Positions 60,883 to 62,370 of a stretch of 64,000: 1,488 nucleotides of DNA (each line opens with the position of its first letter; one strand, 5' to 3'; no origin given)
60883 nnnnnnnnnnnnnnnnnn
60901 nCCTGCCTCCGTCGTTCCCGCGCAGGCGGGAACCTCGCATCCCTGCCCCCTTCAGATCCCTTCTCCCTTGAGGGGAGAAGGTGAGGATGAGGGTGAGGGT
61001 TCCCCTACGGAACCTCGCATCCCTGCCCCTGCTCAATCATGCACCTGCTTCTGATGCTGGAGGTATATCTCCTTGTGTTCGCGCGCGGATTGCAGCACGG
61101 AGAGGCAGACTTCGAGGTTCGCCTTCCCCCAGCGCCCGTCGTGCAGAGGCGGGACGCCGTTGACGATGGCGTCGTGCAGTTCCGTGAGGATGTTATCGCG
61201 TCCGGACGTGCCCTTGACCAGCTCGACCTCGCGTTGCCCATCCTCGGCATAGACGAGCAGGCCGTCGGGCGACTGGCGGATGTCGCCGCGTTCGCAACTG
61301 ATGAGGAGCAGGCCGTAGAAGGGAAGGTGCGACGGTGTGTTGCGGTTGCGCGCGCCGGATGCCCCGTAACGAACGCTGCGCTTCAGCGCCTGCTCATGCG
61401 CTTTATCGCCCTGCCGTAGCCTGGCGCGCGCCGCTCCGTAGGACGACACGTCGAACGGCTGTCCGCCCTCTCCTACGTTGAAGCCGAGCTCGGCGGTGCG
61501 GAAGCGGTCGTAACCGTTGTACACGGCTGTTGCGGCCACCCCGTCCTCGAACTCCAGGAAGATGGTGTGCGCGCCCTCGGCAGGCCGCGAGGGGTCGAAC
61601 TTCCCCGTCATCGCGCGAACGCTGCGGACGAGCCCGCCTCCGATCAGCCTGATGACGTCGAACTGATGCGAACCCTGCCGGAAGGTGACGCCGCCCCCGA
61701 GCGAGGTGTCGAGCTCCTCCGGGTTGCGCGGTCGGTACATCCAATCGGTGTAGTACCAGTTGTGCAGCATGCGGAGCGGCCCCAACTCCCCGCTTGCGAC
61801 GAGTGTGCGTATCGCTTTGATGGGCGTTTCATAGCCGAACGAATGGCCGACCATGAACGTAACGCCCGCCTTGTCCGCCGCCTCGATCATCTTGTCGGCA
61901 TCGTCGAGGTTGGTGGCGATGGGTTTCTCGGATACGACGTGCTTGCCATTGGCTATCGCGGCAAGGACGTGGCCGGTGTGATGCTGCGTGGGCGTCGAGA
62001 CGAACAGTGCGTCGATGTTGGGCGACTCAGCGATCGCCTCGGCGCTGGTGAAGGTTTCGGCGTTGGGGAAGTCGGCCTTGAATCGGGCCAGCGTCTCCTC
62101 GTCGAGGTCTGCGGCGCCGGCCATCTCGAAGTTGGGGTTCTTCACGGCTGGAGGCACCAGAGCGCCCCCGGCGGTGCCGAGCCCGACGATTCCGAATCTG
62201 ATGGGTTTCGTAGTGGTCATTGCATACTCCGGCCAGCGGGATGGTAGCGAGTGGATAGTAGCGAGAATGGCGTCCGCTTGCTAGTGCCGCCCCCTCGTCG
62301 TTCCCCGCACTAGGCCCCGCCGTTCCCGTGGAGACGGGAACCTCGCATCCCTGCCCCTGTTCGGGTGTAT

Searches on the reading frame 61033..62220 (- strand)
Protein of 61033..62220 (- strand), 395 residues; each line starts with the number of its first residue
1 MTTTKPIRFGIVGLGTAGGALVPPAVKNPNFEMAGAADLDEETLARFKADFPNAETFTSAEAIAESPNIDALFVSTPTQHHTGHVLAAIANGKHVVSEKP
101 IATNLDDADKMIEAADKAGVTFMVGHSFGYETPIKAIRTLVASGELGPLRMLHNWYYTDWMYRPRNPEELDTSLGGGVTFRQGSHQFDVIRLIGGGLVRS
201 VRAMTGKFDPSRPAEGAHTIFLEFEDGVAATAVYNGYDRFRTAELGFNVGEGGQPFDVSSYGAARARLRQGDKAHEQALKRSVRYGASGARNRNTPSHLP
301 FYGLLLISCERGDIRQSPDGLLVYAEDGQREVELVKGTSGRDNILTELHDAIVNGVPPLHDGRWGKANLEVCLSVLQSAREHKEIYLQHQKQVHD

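Call 12: search_protein_families(library=pfam, proteins=[window:61033-62220:-], max_evalue=0.001)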
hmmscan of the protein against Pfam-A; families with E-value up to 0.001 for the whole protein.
window:61033-62220:- (395 aa): 4 families
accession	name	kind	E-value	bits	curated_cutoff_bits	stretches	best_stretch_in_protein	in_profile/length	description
PF01408.29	GFO_IDH_MocA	-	7.5e-27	94.9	24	1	7-126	1-120/120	Oxidoreductase family, NAD-binding Rossmann fold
PF22725.1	GFO_IDH_MocA_C3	-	2.8e-18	66.5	27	1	135-235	2-103/124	GFO/IDH/MocA C-terminal domain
PF02894.22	GFO_IDH_MocA_C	-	1.2e-05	25.7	22.9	1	139-232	2-99/218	Oxidoreductase family, C-terminal alpha/beta domain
PF03447.22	NAD_binding_3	-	9.8e-05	23.5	24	1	27-124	15-115/116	Homoserine dehydrogenase, NAD binding domain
